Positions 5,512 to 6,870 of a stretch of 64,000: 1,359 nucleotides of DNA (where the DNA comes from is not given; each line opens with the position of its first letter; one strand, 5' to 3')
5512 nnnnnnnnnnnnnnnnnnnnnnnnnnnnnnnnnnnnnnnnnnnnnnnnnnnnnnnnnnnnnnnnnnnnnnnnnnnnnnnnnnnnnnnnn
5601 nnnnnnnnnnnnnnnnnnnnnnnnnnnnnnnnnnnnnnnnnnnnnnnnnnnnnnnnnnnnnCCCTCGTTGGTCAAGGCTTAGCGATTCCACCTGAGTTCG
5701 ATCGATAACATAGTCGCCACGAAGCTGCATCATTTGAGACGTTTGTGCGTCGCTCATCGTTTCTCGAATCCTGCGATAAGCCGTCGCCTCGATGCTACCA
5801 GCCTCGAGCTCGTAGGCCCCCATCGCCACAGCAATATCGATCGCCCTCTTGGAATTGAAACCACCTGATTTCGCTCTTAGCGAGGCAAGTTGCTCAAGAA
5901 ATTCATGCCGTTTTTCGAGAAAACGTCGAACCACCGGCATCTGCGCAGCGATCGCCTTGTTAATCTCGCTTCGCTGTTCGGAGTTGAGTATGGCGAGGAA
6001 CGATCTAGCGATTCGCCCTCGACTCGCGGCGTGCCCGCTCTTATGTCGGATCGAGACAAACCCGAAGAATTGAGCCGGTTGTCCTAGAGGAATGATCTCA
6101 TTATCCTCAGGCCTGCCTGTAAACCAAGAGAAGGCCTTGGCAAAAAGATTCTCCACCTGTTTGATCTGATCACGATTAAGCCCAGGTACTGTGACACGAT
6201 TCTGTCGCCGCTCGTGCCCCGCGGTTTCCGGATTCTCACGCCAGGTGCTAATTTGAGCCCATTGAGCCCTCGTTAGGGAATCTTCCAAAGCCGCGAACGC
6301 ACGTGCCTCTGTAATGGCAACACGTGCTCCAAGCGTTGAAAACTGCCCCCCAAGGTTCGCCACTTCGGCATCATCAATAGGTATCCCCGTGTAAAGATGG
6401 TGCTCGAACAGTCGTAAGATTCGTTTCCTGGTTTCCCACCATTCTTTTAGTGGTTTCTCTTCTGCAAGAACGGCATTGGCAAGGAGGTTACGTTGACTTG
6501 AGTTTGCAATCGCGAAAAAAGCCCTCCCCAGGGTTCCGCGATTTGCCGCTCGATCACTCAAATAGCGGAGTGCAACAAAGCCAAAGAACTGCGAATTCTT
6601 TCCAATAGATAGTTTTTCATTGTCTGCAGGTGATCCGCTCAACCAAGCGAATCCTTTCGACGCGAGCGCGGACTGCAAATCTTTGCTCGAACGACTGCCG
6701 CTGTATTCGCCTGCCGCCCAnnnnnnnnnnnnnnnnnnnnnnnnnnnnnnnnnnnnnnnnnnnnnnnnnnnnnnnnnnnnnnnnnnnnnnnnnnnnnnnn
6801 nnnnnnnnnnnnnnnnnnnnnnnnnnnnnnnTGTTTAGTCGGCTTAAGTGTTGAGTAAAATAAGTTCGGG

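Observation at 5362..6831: Periplasmic protein with two CpxP-sized internal repeats fused to a cytochrome c domain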

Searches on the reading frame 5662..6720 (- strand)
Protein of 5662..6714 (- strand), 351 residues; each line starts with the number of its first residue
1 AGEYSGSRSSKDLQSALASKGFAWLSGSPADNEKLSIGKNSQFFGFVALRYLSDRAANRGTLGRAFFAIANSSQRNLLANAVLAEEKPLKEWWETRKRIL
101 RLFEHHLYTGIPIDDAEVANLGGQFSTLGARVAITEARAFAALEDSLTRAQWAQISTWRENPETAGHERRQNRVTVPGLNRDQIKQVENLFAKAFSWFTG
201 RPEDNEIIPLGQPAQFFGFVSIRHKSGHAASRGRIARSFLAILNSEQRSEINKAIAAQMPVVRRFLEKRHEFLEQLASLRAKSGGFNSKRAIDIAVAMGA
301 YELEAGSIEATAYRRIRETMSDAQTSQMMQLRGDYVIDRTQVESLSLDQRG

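Call 9: find_homologous_proteins(query=window:5662-6714:-)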
Query seq(351 aa) (351 aa): 193 proteins with E <= 0.001 among 5636 candidates; the best 120 are listed.
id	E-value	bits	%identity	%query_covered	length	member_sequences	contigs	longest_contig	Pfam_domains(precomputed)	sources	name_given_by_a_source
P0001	2.3e-223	758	100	100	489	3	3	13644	PF00034.27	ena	-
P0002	2.7e-152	525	71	100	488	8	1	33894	PF00034.27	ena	-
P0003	3.0e-151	521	68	99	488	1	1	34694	PF00034.27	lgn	-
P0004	1.6e-150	519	71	100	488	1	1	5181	PF00034.27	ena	-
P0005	7.8e-148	510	68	100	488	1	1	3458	-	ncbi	-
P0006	8.1e-147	507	69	100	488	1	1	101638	PF00034.27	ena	-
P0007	5.5e-145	501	67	99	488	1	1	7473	-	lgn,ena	-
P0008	1.7e-144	499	66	99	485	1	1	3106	PF00034.27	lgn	-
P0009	4.7e-142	491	66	100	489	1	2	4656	PF00034.27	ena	-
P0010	9.6e-142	490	64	100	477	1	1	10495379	PF00034.27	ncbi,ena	-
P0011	8.3e-140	484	65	100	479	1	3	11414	PF00034.27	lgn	-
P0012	6.4e-139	481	66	99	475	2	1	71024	PF00034.27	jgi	-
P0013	2.4e-137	476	64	100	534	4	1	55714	PF00034.27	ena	-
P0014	3.9e-137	475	64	100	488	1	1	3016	PF00034.27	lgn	-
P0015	2.5e-136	472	65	100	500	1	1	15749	-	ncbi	ncbi:MAG: cytochrome c family protein [Anaerolineae bacterium]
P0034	2.5e-129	449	60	100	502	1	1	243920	-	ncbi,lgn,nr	ncbi:hypothetical protein VSU19_00940 [Verrucomicrobiales bacterium BCK34]|nr:hypothetical protein [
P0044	2.4e-127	443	60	100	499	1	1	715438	-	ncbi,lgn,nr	ncbi:MAG: hypothetical protein P1U68_01980 [Verrucomicrobiales bacterium]|nr:hypothetical protein [V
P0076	1.6e-116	407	56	100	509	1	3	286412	-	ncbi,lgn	-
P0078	7.8e-114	398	54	100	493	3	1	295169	-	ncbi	ncbi:MAG: hypothetical protein AAFX56_01545 [Pseudomonadota bacterium]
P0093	4.8e-110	386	50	99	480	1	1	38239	PF00034.27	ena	-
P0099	5.0e-108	379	53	99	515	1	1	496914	-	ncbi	-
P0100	8.7e-108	379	52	100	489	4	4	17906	-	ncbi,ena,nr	ncbi:MAG: hypothetical protein HOH58_11585 [Opitutaceae bacterium]|nr:hypothetical protein [Opitutac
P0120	2.2e-102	361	48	99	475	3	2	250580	PF00034.27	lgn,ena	-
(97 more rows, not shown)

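Call 14: find_encoding_contigs(protein=P0034, flank=6000, max_places=2)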
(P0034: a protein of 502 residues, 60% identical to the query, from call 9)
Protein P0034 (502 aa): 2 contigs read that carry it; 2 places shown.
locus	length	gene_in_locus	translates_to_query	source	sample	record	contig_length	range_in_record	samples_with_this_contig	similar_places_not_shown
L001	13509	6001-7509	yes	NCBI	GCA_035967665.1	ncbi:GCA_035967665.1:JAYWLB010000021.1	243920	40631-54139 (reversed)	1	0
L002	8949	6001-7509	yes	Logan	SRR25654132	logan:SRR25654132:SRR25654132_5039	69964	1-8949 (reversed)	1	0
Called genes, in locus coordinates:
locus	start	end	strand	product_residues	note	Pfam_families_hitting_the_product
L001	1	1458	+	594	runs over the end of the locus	PF13522:GATase_6, PF13537:GATase_7, PF00733:Asn_synthase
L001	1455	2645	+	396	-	PF21036:EryCIII-like_N (faint), PF00201:UDPGT, PF04101:Glyco_tran_28_C, PF06722:EryCIII-like_C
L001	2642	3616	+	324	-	PF00535:Glycos_transf_2, PF13641:Glyco_tranf_2_3 (weak)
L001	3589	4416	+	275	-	-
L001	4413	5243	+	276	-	PF02585:PIG-L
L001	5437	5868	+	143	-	PF00588:SpoU_methylase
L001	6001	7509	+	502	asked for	-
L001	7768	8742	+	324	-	PF00165:HTH_AraC (faint), PF12833:HTH_18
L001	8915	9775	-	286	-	PF14237:GYF_2, PF14470:bPH_3, PF09851:SHOCT (weak)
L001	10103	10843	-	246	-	PF06439:3keto-disac_hyd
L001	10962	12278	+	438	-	PF03447:NAD_binding_3, PF00742:Homoserine_dh, PF13291:ACT_4 (weak), PF01842:ACT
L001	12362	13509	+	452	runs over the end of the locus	PF14821:Thr_synth_N, PF00291:PALP, PF24857:THR4_C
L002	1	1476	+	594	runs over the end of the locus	PF13522:GATase_6, PF13537:GATase_7, PF00733:Asn_synthase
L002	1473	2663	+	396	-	PF21036:EryCIII-like_N (faint), PF00201:UDPGT, PF04101:Glyco_tran_28_C, PF06722:EryCIII-like_C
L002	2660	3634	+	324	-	PF00535:Glycos_transf_2, PF13641:Glyco_tranf_2_3 (weak)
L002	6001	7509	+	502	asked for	-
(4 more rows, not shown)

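Call 15: find_encoding_contigs(protein=P0010, flank=6000, max_places=1)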
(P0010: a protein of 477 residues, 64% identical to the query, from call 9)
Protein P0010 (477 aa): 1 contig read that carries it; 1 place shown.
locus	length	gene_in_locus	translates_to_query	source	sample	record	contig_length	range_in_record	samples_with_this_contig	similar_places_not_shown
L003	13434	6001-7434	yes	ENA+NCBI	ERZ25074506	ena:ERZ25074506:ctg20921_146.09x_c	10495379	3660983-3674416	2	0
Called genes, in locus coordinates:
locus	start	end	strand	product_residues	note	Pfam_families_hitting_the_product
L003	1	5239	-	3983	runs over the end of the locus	PF17963:Big_9, PF13517:FG-GAP_3, PF17803:Cadherin_4, PF17963:Big_9, PF17803:Cadherin_4, PF17892:Cadherin_5, PF17963:Big_9, PF13517:FG-GAP_3, +21 more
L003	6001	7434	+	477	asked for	PF00034:Cytochrom_C (weak)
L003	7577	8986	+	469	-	-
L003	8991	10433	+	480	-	-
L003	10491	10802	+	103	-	-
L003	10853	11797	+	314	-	PF03781:FGE-sulfatase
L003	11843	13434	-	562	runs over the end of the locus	PF13474:SnoaL_3 (faint), PF14534:DUF4440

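Call 16: find_encoding_contigs(protein=P0044, flank=6000, max_places=1)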
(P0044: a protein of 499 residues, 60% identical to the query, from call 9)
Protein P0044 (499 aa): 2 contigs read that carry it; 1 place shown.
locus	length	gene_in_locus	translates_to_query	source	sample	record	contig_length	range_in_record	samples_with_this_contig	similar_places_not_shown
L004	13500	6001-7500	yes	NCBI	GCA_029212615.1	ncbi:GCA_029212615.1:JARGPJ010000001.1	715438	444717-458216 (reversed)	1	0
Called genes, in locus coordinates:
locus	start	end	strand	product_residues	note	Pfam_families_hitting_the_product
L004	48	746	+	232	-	-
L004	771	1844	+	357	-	PF14240:YHYH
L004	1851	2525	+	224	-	PF00072:Response_reg, PF00486:Trans_reg_C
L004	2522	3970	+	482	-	PF00672:HAMP (weak), PF00512:HisKA, PF02518:HATPase_c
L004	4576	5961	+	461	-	PF00884:Sulfatase, PF16347:SGSH_C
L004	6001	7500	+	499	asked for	-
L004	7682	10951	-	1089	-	PF06283:ThuA, PF23500:DUF7133, PF00034:Cytochrom_C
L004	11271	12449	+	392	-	PF00390:malic, PF03949:Malic_M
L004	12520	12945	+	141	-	PF04143:Sulf_transp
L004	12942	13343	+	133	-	PF20398:DUF6691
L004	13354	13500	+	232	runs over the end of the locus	PF00520:Ion_trans, PF07885:Ion_trans_2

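Call 17: find_encoding_contigs(protein=P0078, flank=6000, max_places=1)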
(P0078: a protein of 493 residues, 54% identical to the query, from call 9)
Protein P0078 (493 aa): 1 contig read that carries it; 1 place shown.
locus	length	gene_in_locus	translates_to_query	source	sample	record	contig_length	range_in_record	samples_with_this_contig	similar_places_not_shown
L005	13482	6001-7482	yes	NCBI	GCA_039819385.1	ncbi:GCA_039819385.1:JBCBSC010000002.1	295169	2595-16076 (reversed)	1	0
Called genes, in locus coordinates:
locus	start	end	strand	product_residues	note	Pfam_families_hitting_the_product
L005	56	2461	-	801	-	PF26376:Mef1, PF13385:Laminin_G_3, PF00054:Laminin_G_1 (faint), PF02210:Laminin_G_2 (weak), PF13385:Laminin_G_3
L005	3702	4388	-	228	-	PF02630:SCO1-SenC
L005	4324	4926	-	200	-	PF07661:MORN_2 (faint)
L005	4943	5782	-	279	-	PF14240:YHYH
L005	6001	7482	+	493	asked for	-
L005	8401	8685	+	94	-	PF04365:BrnT_toxin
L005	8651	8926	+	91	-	PF15731:MqsA_antitoxin (weak), PF01381:HTH_3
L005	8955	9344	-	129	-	PF00903:Glyoxalase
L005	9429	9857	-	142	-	-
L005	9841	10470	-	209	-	PF04264:YceI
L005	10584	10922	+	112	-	PF03551:PadR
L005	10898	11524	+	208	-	-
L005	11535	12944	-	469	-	PF01979:Amidohydro_1, PF07969:Amidohydro_3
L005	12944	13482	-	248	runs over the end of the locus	PF03472:Autoind_bind, PF00196:GerE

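Call 19: find_encoding_contigs(protein=P0099, flank=6000, max_places=1)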
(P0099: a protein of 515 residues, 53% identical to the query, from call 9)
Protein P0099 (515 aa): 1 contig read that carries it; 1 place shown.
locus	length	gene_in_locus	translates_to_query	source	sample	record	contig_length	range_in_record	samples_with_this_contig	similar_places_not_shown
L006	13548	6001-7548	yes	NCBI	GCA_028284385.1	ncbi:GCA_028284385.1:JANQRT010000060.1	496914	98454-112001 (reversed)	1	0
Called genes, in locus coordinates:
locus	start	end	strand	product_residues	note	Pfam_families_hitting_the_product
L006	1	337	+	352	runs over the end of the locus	PF00793:DAHP_synth_1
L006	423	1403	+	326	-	PF00056:Ldh_1_N, PF02866:Ldh_1_C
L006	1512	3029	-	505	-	PF21088:MS_channel_1st (weak), PF00924:MS_channel_2nd, PF21082:MS_channel_3rd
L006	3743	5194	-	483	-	PF00672:HAMP (weak), PF00512:HisKA, PF02518:HATPase_c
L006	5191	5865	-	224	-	PF00072:Response_reg, PF00486:Trans_reg_C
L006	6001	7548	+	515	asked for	-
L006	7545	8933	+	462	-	-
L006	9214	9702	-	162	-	PF01288:HPPK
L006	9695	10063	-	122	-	PF02152:FolB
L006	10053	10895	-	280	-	PF00809:Pterin_bind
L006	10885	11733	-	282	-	PF01063:Aminotran_4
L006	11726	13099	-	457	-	PF04715:, PF00425:Chorismate_bind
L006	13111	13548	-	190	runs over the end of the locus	PF00117:GATase, PF07722:Peptidase_C26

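Call 20: find_encoding_contigs(protein=P0120, flank=6000, max_places=1)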
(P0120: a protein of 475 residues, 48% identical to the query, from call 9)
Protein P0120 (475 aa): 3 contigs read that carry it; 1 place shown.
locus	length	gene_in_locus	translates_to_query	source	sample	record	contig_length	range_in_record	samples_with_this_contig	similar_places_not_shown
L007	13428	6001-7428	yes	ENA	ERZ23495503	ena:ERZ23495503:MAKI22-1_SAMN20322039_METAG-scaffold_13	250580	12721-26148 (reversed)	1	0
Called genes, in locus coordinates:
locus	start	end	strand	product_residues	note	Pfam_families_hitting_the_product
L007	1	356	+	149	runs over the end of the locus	-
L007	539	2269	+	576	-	PF03389:MobA_MobL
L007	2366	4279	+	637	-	PF00069:Pkinase, PF07714:PK_Tyr_Ser-Thr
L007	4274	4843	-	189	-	PF04542:Sigma70_r2, PF00196:GerE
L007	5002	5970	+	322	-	-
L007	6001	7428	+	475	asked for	PF00034:Cytochrom_C (faint)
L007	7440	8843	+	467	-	PF00884:Sulfatase, PF16347:SGSH_C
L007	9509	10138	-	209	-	-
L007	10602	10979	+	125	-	-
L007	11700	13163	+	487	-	PF00589:Phage_integrase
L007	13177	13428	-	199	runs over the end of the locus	-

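Call 21: find_encoding_contigs(protein=P0076, flank=6000, max_places=1)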
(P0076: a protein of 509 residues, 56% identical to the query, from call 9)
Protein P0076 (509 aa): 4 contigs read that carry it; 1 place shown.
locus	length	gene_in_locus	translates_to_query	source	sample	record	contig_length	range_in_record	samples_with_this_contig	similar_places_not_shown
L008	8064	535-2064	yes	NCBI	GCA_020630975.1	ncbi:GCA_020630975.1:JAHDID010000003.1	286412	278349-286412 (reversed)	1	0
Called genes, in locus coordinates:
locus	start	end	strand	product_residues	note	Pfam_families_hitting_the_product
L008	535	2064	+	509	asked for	-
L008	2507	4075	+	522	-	PF00884:Sulfatase, PF01663:Phosphodiest (faint), PF16347:SGSH_C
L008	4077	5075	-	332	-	-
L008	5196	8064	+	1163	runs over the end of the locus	PF00754:F5_F8_type_C (weak), PF22633:F5_F8_type_C_2, PF13472:Lipase_GDSL_2, PF23500:DUF7133, PF00127:Copper-bind, PF06525:SoxE (weak), PF13473:Cupredoxin_1 (faint)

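Call 30: predict_structure(alignment_id=A2)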
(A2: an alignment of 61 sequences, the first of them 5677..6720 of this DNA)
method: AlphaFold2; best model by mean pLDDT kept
length: 348 residues; sequences in the alignment: 61
mean_pLDDT: 87.9   pTM: 0.87
mean pLDDT of the five models: 87.9, 86.3, 84.6, 82.5, 81.7
residues with pLDDT >= 90: 232; 70-90: 79; 50-70: 27; < 50: 10
segments of 3 or more residues with pLDDT < 50: 1-3, 343-348
pLDDT, mean of each block of 10 residues (from residue 1): 60 91 89 62 80 87 93 97 95 92 93 93 93 95 97 96 86 76 92 94 91 82 74 85 97 97 95 94 85 95 95 97 96 79 47
secondary structure, 60 per line:
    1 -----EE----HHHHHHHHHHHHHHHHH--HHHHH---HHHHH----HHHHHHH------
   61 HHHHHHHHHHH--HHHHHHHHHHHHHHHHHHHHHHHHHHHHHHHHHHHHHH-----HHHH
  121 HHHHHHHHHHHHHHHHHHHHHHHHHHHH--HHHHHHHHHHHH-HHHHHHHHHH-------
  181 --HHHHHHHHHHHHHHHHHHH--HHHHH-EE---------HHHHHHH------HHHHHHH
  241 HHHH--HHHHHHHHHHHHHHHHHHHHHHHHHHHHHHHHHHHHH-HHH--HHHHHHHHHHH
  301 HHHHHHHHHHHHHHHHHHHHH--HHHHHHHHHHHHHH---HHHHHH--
elements in order: H12-28 H31-35 H39-43 H48-54 H61-71 H74-111 H117-148 H151-162 H164-173 H183-201 H204-208 H221-227 H234-244 H247-283 H290-321 H324-337 H341-346
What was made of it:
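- The two-repeat model has pTM 0.87 and pLDDT 88 (call 30).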

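Call 32: fold_search(model_id=the predicted structure, library=pdb)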
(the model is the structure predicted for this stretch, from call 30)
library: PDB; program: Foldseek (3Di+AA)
matches with E <= 10: 666; with E <= 0.001: 0
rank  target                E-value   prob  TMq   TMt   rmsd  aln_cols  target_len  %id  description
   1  9p83_R                9.2e-02  0.25  0.16  0.19  22.7       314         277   10  NTSR1-Gi-NTS(8-13) GTP-Bound Complex in the Non-Canonical, AHD Open State (NC-Open-GTP) (released 2026-03-25)
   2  7jh5_A                1.4e-01  0.30  0.19  0.22  17.8       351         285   14  Co-LOCKR: de novo designed protein switch (released 2020-09-02)
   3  8uao_A                1.7e-01  0.54  0.21  0.29  19.1       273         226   11  DpHF18 filament (released 2024-04-10)
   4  3zev_B                1.8e-01  0.13  0.15  0.16  20.5       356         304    9  Structure of Thermostable Agonist-bound Neurotensin Receptor 1 Mutant without Lysozyme Fusion (released 2014-01-29)
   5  4xtn_A                2.8e-01  0.23  0.19  0.23  19.5       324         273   11  Crystal structure of the light-driven sodium pump KR2 in the pentameric red form, pH 4.9 (released 2015-04-01)
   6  7cbc_B                2.8e-01  0.09  0.13  0.14  19.8       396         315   15  Crystal structure of a de novo designed switch protein caging a hemagglutinin binder (released 2020-12-23)
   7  9tbd_A                2.9e-01  0.15  0.17  0.19  20.7       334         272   13  Cryo-EM structure of the light-driven sodium pump ErNaR in the pentameric form (released 2025-12-17)
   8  9p94_R                3.1e-01  0.13  0.14  0.14  22.4       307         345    9  Cryo-EM structure of the PAC1sR-PACAP27-Gs complex (released 2025-11-19)
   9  7f1q_R                3.1e-01  0.12  0.15  0.14  22.2       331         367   11  Cryo-EM structure of the chemokine receptor CCR5 in complex with MIP-1a and Gi (released 2021-07-14)
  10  7vie_F                3.2e-01  0.21  0.19  0.23  21.6       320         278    9  Cryo-EM structure of Gi coupled Sphingosine 1-phosphate receptor bound with S1P (released 2022-09-28)
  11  7wc7                  3.2e-01  0.12  0.16  0.16  25.2       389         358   10  Crystal structure of serotonin 2A receptor in complex with lisuride (released 2022-01-26)
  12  9ko4_R                3.3e-01  0.13  0.17  0.18  23.1       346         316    9  A Cryo_EM structure of CCR7 complex with CCL21 (released 2025-11-26)
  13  8zrt_R                3.3e-01  0.09  0.14  0.15  22.8       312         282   10  Cryo-EM structure focused on the receptor of the ET-1 bound ETBR-DNGI complex (released 2024-10-02)
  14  8r5s_A                3.5e-01  0.15  0.14  0.18  17.8       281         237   13  t113 - De-novo designed soluble homotetramer (released 2024-11-27)
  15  6z4v_AAA              4.0e-01  0.15  0.17  0.13  22.6       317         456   10  Crystal structure of the neurotensin receptor 1 (NTSR1-H4bmx) in complex with NTS8-13 (released 2021-02-10)
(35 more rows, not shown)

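Call 37: find_related_loci(query=A2, collection=genome_contigs, flank=10000)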
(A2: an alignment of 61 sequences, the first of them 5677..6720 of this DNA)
Query A2 (348 aa) in genome_contigs; peptide patterns used: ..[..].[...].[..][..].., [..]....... (x = any residue, [..] = any of these).
241 stretches matched a pattern; 60 encode a relative of the query (tblastn E <= 1e-3); 59 distinct loci.
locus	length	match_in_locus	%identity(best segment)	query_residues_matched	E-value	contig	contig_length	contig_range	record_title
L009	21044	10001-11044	64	1-348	4e-152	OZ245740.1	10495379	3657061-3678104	MAG: Limisphaerales bacterium isolate 18d4b110-818c-4cb3-93cd-e2494454740f genome assembly, chromosome: 1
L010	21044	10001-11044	64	1-348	2e-148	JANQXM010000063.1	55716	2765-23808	MAG: Opitutales bacterium isolate MAG_113 P22051_105_S27_metaspades_738_55716_cov_9, whole genome shotgun sequence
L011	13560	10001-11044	65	1-348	5e-147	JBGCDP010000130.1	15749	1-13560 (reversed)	MAG: Anaerolineae bacterium isolate SGMAG-70 contig130, whole genome shotgun sequence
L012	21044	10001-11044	63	1-348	7e-146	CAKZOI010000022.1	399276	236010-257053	MAG TPA_asm: uncultured Opitutae bacterium isolate ERR2094175_bin.4_CONCOCT_v1.1_MAG genome assembly, contig: ERZ650154.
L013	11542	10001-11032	61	5-348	2e-141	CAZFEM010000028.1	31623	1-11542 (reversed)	MAG TPA_asm: uncultured Gammaproteobacteria bacterium isolate binchicken_co366_9 genome assembly, contig: NODE_622_lengt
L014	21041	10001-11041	60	1-347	3e-140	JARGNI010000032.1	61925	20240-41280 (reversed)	MAG: Verrucomicrobiales bacterium isolate bin_ak_oxhcr2.025 NODE_426_length_61925_cov_141.716680, whole genome shotgun s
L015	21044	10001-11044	61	1-348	1e-139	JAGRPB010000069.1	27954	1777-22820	MAG: Verrucomicrobiia bacterium isolate HKST-UBA33 NODE_71_length_27954_cov_2.948631, whole genome shotgun sequence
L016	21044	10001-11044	60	1-348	1e-139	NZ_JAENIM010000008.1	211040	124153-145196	Persicirhabdus sediminis strain _KCTC 22039 726, whole genome shotgun sequence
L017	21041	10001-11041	61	2-348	2e-139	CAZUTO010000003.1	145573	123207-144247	MAG TPA_asm: uncultured Porticoccaceae bacterium isolate SRP114822_co2_20 genome assembly, contig: NODE_40_length_145573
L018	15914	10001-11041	60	1-347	7e-139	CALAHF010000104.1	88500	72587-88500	MAG TPA_asm: uncultured Verrucomicrobiales bacterium isolate ERR2206768_bin.6_CONCOCT_v1.1_MAG genome assembly, contig:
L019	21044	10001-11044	60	1-348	1e-138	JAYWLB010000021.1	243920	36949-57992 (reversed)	Verrucomicrobiales bacterium BCK34 k141_36, whole genome shotgun sequence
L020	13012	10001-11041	62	1-347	2e-138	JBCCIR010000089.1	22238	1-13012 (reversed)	MAG: Verrucomicrobiota bacterium isolate P01_B01_bin.95 k141_2343515_length_22238_cov_13.0000, whole genome shotgun sequ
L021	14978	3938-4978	60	1-347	8e-138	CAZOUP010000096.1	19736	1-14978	MAG TPA_asm: uncultured Akkermansia sp. isolate binchicken_co181_479 genome assembly, contig: NODE_4375_length_19736_cov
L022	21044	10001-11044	61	1-348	1e-137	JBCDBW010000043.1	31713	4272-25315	MAG: Verrucomicrobiota bacterium isolate P01_F01_bin.92 k141_2289370_length_31713_cov_13.3237, whole genome shotgun sequ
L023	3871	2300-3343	60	1-348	7e-140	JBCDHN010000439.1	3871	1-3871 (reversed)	MAG: Verrucomicrobiota bacterium isolate P01_H01_bin.157 k141_545749_length_3871_cov_10.0000, whole genome shotgun seque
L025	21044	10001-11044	60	1-348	1e-136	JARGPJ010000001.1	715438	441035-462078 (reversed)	MAG: Verrucomicrobiales bacterium isolate bin_me_oilr1.013 NODE_3_length_715438_cov_22.526679, whole genome shotgun sequ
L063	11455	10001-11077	37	2-348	5e-72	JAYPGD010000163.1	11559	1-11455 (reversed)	MAG: Verrucomicrobiales bacterium isolate 139578_S179_metabat_bins_sspec.tsv.164_sub NODE_6100_length_11559_cov_3.940542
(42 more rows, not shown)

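Call 45: search_protein_families(library=pfam, proteins=[P0120, P0100, P0078, P0093], max_evalue=10)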
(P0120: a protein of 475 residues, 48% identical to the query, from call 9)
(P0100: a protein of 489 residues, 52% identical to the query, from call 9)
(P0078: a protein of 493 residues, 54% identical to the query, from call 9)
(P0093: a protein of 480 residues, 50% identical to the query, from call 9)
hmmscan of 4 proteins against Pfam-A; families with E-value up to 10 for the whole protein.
P0120 (475 aa): 2 families
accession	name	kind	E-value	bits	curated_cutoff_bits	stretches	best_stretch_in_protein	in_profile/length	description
PF00034.26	Cytochrom_C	-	0.00014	23.5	21.3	1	382-475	2-90/90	Cytochrome c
PF24734.1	DUF7685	-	0.13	12.7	27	1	389-402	26-39/43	Domain of unknown function (DUF7685)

P0100 (489 aa): 3 families
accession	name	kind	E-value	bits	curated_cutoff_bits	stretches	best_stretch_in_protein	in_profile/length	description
PF00034.26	Cytochrom_C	-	4.1e-05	25.2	21.3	1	389-488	2-88/90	Cytochrome c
PF20184.3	DUF6547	-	0.031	15.1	27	1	270-317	35-85/117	Family of unknown function (DUF6547)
PF13442.11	Cytochrome_CBB3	-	0.11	13.2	27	1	389-485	4-67/68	Cytochrome C oxidase, cbb3-type, subunit III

P0078 (493 aa): 2 families
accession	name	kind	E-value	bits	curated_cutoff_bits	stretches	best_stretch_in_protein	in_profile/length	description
PF00034.26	Cytochrom_C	-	0.016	16.9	21.3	1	391-490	2-87/90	Cytochrome c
PF13442.11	Cytochrome_CBB3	-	0.094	13.5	27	1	399-488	13-67/68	Cytochrome C oxidase, cbb3-type, subunit III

P0093 (480 aa): 6 families
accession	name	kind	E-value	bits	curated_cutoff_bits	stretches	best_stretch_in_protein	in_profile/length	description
PF00034.26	Cytochrom_C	-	1.9e-08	35.9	21.3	1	384-480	2-90/90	Cytochrome c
PF14772.11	NYD-SP28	-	0.011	16.1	22.1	1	268-313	37-82/102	Sperm tail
PF09893.14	DUF2120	-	0.012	16.1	25.3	1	264-343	30-109/136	Uncharacterized protein conserved in archaea (DUF2120)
PF13442.11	Cytochrome_CBB3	-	0.024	15.4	27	1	385-476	5-68/68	Cytochrome C oxidase, cbb3-type, subunit III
PF03568.22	Peptidase_C50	-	0.31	10.6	27.8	1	98-195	44-133/395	Peptidase family C50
PF24219.2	DUF7438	-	3.4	8.5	25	1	355-378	1-26/57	Family of unknown function (DUF7438)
